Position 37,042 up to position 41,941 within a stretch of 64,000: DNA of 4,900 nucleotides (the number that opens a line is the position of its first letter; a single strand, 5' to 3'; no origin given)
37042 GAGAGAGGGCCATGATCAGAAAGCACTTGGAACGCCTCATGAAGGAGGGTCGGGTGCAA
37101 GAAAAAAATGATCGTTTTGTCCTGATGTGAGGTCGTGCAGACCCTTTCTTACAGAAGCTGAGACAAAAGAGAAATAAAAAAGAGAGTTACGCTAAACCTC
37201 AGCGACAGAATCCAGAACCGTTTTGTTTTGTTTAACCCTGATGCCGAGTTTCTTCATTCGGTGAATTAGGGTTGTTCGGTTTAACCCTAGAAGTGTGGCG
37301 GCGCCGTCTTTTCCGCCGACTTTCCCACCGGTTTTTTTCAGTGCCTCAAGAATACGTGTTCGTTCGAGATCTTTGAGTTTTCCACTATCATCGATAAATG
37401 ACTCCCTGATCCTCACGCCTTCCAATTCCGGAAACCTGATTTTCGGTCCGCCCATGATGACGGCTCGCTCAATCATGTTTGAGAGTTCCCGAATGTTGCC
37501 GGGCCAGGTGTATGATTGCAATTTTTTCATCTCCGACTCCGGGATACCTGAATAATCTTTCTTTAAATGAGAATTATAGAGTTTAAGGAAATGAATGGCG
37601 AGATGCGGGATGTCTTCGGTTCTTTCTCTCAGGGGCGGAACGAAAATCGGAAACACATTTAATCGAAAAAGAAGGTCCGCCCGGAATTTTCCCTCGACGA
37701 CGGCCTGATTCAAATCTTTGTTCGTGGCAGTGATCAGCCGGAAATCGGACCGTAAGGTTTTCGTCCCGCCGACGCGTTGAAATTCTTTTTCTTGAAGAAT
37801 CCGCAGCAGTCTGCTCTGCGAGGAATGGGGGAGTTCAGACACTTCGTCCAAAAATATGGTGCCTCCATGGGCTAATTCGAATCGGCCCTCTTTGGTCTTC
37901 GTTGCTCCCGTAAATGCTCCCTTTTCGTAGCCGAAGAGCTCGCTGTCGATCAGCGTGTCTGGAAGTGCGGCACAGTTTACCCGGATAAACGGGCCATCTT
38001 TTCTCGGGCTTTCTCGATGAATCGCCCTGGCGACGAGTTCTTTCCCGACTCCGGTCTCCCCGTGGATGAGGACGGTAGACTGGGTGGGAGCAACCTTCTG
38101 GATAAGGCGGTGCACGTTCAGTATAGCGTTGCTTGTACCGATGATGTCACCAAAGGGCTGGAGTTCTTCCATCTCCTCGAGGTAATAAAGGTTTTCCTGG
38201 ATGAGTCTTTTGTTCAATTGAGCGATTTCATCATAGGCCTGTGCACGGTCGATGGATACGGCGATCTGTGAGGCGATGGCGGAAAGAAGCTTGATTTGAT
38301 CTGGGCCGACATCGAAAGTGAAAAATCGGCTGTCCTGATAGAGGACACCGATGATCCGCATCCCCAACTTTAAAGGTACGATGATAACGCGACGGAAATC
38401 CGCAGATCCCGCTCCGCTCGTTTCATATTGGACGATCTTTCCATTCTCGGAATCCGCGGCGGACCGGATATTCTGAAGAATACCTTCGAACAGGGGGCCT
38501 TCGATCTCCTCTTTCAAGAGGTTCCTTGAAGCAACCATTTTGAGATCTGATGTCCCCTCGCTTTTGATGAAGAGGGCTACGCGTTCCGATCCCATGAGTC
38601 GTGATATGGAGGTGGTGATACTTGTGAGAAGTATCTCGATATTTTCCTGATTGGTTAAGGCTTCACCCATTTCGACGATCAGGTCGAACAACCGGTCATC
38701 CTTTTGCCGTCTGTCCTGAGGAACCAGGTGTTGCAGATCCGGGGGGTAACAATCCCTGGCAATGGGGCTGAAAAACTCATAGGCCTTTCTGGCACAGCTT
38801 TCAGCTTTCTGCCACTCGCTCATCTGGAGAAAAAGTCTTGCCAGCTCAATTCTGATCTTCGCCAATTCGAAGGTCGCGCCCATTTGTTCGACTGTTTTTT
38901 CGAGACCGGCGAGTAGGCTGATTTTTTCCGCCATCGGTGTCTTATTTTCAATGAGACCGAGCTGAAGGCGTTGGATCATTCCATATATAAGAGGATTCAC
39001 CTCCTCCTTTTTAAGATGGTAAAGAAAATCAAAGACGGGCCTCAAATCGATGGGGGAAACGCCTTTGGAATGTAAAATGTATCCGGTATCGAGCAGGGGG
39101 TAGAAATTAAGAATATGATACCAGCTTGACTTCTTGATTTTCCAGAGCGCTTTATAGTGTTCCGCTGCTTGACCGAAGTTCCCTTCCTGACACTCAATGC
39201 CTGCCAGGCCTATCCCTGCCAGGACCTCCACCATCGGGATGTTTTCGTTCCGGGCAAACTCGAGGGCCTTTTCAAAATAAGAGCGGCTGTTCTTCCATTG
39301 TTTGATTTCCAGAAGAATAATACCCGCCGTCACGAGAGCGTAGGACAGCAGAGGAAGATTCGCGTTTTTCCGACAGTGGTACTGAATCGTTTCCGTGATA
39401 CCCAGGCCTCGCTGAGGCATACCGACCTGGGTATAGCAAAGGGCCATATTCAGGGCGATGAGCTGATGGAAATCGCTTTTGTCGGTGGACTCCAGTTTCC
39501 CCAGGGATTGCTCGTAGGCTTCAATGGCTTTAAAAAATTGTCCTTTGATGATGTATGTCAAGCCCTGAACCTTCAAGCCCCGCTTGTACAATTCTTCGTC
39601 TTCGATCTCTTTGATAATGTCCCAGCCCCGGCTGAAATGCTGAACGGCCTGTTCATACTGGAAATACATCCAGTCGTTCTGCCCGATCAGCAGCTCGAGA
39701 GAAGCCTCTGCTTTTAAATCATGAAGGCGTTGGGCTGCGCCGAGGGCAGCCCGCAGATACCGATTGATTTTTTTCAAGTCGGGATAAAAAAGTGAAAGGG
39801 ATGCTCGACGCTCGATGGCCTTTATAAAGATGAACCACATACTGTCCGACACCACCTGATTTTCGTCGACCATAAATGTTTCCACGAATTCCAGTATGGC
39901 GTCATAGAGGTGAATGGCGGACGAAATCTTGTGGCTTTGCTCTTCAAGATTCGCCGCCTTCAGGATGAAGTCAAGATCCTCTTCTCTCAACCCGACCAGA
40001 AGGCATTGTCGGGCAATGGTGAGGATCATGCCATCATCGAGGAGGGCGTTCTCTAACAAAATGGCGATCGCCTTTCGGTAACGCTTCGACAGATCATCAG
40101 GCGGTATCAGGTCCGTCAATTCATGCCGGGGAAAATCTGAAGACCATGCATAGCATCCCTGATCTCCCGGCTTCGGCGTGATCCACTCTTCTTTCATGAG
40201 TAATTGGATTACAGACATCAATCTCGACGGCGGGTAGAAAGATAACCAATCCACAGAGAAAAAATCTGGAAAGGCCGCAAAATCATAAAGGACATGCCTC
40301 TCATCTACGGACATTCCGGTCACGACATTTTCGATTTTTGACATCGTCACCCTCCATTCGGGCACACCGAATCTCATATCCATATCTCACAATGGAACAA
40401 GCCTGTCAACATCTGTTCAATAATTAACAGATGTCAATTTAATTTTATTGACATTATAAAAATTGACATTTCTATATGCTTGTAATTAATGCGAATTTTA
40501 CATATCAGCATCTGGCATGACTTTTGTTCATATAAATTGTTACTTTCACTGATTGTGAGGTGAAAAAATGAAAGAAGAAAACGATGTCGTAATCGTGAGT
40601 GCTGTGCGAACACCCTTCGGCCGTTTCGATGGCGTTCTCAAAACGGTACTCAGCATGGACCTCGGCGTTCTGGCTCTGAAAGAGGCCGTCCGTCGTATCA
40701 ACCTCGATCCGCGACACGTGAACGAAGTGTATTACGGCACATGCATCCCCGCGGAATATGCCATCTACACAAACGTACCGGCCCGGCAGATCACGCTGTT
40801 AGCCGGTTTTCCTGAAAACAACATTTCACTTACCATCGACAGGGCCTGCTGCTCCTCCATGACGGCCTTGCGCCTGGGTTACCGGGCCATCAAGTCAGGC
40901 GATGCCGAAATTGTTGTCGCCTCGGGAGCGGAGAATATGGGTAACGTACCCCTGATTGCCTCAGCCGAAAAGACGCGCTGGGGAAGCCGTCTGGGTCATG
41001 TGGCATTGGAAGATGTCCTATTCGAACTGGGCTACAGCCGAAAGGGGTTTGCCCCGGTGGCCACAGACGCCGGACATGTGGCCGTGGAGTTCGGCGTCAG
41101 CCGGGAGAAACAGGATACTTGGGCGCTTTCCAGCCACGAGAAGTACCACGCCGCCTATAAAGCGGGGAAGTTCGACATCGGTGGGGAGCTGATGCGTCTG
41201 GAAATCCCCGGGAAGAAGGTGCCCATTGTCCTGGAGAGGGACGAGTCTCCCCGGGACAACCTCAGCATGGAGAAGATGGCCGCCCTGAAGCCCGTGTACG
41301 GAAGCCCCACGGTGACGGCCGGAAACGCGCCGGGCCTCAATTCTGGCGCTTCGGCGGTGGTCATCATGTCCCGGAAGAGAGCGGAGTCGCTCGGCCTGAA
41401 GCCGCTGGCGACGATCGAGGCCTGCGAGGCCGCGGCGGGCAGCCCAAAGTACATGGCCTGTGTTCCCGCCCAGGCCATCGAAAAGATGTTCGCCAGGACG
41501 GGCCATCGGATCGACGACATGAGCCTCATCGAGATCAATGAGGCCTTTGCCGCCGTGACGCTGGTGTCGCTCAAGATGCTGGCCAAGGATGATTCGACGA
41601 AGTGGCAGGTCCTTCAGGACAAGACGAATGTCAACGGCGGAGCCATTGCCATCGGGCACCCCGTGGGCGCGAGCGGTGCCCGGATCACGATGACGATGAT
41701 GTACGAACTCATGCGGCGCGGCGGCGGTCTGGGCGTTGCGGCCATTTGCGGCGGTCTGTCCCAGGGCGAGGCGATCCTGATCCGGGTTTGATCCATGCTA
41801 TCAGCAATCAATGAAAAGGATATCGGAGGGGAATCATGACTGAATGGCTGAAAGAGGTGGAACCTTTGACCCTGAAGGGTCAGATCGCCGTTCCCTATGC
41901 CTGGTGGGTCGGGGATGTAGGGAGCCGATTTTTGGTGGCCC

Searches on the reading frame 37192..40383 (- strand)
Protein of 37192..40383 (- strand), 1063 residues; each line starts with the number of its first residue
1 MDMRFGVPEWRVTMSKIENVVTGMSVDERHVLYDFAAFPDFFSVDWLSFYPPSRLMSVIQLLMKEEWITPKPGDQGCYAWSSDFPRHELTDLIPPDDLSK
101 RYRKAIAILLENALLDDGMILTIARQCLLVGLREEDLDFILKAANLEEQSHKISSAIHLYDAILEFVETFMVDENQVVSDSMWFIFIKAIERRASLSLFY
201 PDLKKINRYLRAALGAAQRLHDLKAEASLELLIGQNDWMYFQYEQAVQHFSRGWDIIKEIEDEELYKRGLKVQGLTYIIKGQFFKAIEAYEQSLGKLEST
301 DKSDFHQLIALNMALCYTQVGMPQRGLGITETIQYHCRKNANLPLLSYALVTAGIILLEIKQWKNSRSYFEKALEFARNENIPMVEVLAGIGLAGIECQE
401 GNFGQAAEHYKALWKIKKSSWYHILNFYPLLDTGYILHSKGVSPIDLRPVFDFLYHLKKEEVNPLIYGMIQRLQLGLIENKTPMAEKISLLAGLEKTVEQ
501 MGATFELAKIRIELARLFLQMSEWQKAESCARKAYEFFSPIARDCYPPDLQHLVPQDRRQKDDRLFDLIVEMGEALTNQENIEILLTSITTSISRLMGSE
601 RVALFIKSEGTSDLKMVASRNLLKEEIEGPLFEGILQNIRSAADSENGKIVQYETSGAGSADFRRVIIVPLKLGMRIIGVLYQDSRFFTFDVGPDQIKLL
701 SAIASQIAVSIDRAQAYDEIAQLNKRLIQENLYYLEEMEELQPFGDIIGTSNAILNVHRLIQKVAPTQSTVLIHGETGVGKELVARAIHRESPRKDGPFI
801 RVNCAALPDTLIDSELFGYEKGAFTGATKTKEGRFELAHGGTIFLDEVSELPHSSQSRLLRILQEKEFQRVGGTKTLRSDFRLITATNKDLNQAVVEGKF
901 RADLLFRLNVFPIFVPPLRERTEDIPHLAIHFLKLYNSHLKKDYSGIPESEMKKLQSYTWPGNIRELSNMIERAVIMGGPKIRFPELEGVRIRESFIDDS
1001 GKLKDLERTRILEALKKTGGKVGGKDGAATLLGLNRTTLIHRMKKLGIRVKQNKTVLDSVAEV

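Call 11: search_protein_families(library=pfam, proteins=[window:37192-40383:-], max_evalue=0.001)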
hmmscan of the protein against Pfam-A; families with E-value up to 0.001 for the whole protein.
window:37192-40383:- (1063 aa): 16 families
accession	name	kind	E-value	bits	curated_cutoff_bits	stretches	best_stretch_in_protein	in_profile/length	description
PF00158.32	Sigma54_activat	-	4.3e-70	235.2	20.2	1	747-913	1-167/168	Sigma-54 interaction domain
PF25601.1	AAA_lid_14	-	1.7e-20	73.1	27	1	919-978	1-60/87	AAA+ ATPase lid domain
PF14532.12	Sigma54_activ_2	-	8.4e-20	71.9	25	1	748-918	1-138/138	Sigma-54 interaction domain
PF13424.12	TPR_12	-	1.1e-09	38.8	30.1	0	309-378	4-76/77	Tetratricopeptide repeat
PF13492.12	GAF_3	-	2.1e-08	35.1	27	1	583-713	3-129/129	GAF domain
PF07719.23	TPR_2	-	3.6e-07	30.2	27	0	348-378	2-32/34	Tetratricopeptide repeat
PF02954.25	HTH_8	-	1.1e-06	28.7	22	1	1003-1046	2-42/42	Bacterial regulatory protein, Fis family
PF07728.20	AAA_5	-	1.4e-06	28.8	22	1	771-889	2-123/139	AAA domain (dynein-related subfamily)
PF01590.32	GAF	-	3.6e-06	28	22.4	1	582-711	2-133/133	GAF domain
PF00004.35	AAA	-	4.1e-05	24.5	21.2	1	771-900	1-123/131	ATPase family associated with various cellular activities (AAA)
PF01078.27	Mg_chelatase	-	4.7e-05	23.3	20.3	0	826-888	93-157/207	Magnesium chelatase, subunit ChlI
PF00515.34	TPR_1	-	8e-05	22.7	27.8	0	273-294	7-28/34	Tetratricopeptide repeat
PF13191.12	AAA_16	-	0.00035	21.6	32.6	0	758-823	13-85/167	AAA ATPase domain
PF17874.7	TPR_MalT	-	0.00049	19.9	45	0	274-418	8-153/336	MalT-like TPR region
PF13185.12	GAF_2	-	0.00053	20.6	28.6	0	581-712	3-136/136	GAF domain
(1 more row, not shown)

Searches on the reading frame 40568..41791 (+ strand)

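Call 11: search_protein_families(library=pfam, proteins=[window:40568-41791:+], max_evalue=0.001)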
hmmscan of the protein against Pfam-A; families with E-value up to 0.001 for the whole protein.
window:40568-41791:+ (407 aa): 3 families
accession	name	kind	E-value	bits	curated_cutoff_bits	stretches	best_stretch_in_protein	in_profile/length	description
PF00108.29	Thiolase_N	-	5.2e-60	203.4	26.4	1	7-269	1-259/260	Thiolase, N-terminal domain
PF02803.24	Thiolase_C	-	7e-39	132.7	27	1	277-406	1-122/123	Thiolase, C-terminal domain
PF00109.32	ketoacyl-synt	-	4.9e-06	26.8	20.8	1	87-137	167-217/252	Beta-ketoacyl synthase, N-terminal domain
